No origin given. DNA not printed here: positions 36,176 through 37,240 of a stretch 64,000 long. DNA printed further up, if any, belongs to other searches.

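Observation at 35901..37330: Gene-decay hotspot: a frameshifted four-helix-bundle gene, an atypical-codon ORF, an ECF sigma region-4 fragment and a G10 homopolymer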

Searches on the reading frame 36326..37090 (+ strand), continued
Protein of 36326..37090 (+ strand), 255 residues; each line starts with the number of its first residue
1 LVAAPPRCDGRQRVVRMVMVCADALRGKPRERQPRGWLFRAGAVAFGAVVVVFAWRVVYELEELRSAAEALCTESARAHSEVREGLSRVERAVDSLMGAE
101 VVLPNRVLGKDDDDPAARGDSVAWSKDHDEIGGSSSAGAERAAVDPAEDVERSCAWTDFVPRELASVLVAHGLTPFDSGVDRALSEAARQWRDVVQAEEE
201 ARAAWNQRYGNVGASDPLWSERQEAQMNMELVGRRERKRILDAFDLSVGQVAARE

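Call 49: find_homologous_proteins(query=A4, max_evalue=0.001)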
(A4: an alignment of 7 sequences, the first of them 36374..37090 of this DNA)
Query A4 (7 sequences) (239 aa, profile of the alignment): 6 proteins with E <= 0.001 among 8000 candidates.
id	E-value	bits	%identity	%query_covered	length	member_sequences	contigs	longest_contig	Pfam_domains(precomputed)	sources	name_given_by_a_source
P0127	5.9e-76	273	36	37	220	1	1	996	-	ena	-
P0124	6.7e-72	260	32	41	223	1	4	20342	-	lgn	-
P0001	3.7e-69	251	100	89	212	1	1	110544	-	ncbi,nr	ncbi:MAG: hypothetical protein HY812_03530 [Planctomycetes bacterium]|nr:hypothetical protein [Planc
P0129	6.0e-58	214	36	37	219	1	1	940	-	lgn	-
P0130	3.0e-54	202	30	44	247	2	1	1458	-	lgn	-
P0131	3.9e-52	195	46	26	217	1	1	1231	-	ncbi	-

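Call 61: search_protein_families(library=padloc, proteins=[window:36374-37090:+], max_evalue=0.01)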
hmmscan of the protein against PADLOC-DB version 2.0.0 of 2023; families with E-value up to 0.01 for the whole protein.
window:36374-37090:+ (239 aa): 0 families

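Call 62: search_protein_families(library=phrogs, proteins=[window:36374-37090:+], max_evalue=0.01)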
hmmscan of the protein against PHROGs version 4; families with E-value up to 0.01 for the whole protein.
window:36374-37090:+ (239 aa): 0 families

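Call 66: find_related_loci(query=A4, collection=viral_contigs, flank=5000)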
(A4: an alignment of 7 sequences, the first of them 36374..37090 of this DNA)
Query A4 (239 aa) in viral_contigs; peptide patterns used: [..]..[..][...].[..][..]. (x = any residue, [..] = any of these).
14 stretches matched a pattern, but none encodes a relative of the query by tblastn (E <= 1e-3).

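Call 71: find_encoding_contigs(protein=P0001, flank=6000, max_places=2)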
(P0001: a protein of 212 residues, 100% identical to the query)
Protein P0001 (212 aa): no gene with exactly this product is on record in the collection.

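Call 77: predict_structure(alignment_id=A4)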
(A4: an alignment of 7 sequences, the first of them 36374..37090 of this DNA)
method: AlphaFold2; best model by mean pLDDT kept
length: 239 residues; sequences in the alignment: 7
mean_pLDDT: 72.2   pTM: 0.45
mean pLDDT of the five models: 72.2, 70.2, 70.1, 68.9, 68.4
residues with pLDDT >= 90: 94; 70-90: 39; 50-70: 53; < 50: 53
segments of 3 or more residues with pLDDT < 50: 1-3, 5-8, 13-18, 92-128
pLDDT, mean of each block of 10 residues (from residue 1): 48 47 66 81 59 54 70 80 56 43 40 37 46 63 88 94 94 96 97 95 96 96 98 94
secondary structure, 60 per line:
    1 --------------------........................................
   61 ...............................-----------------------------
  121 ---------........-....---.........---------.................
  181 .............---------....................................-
elements in order: H21-91 H130-137 H139-142 H146-154 H164-193 H203-238

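Call 79: fold_search(model_id=the predicted structure, library=pdb)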
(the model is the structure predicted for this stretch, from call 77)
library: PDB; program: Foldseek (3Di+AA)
matches with E <= 10: 167; with E <= 0.001: 0
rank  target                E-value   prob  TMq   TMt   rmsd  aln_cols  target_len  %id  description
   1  8p1y                  2.1e-01  0.91  0.24  0.15   7.3        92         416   13  Arabidopsis thaliana mutated variant C244S of seryl-tRNA synthetase (released 2024-05-22)
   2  6hdz_A                3.1e-01  0.77  0.24  0.15   7.2       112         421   21  Pseudomonas aeruginosa Seryl-tRNA Synthetase in Complex with 5'-O-(N-(L-seryl)-Sulfamoyl)uridine (released 2019-12-04)
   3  6gir                  7.7e-01  0.60  0.23  0.15   7.4        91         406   13  Arabidopsis thaliana cytosolic seryl-tRNA synthetase (released 2019-01-02)
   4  6hhy                  9.7e-01  0.51  0.24  0.15   6.9        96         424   18  Klebsiella pneumoniae Seryl-tRNA Synthetase in Complex with 5'-O-(N-(L-seryl)-sulfamoyl)N3-methyluridine (released 2019-12-18)
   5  1wle_B                9.7e-01  0.10  0.14  0.09  10.5       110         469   18  Crystal Structure of mammalian mitochondrial seryl-tRNA synthetase complexed with seryl-adenylate (released 2005-09-06)
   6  1wle_A                1.0e+00  0.11  0.15  0.09  10.3       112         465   19  Crystal Structure of mammalian mitochondrial seryl-tRNA synthetase complexed with seryl-adenylate (released 2005-09-06)
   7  7ap1                  1.6e+00  0.38  0.24  0.15   6.9        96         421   18  Klebsiella pneumoniae Seryl-tRNA synthetase in Complex with Compound SerS7HMDDA (released 2020-11-11)
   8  8p1z                  1.9e+00  0.33  0.22  0.14   7.7        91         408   14  Arabidopsis thaliana cytosolic seryl-tRNA synthetase in addition of dithiothreitol (DTT) (released 2024-05-22)
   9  9jz0_0                2.0e+00  0.09  0.16  0.26  12.2       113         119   18  portal-tail complex of DNA-ejected T7 (released 2024-12-11)
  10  5j0l_D                2.1e+00  0.23  0.26  0.44   9.7       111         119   14  De novo design of protein homo-oligomers with modular hydrogen bond network-mediated specificity (released 2016-07-06)
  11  5j0l_A                2.1e+00  0.23  0.25  0.39  10.5       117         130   14  De novo design of protein homo-oligomers with modular hydrogen bond network-mediated specificity (released 2016-07-06)
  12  4dcn_C                2.1e+00  0.11  0.18  0.21  21.9       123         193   11  Crystal Structure Analysis of the Arfaptin2 BAR domain in Complex with ARL1 (released 2012-06-13)
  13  7ey7_A                2.2e+00  0.14  0.21  0.41  12.0       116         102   19  bacteriophage T7 tail complex (released 2021-09-22)
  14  4dzv_A                2.4e+00  0.20  0.24  0.29   7.8       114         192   14  Complex of 4-alpha/beta bound to gp41-5 (released 2012-05-02)
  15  5jsn_B                2.8e+00  0.14  0.20  0.36  11.9       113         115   13  Bcl2-inhibitor complex (released 2016-11-16)
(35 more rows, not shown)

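Call 80: find_encoding_contigs(protein=P0130, flank=3000, max_places=2)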
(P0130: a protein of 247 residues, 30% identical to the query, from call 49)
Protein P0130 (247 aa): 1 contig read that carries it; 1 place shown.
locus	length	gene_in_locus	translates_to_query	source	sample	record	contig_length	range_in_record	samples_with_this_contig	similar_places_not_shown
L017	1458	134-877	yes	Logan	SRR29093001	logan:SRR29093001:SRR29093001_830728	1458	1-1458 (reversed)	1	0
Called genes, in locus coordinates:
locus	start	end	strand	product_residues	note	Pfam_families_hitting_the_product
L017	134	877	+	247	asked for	-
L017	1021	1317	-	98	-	PF05016:ParE_toxin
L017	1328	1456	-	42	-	?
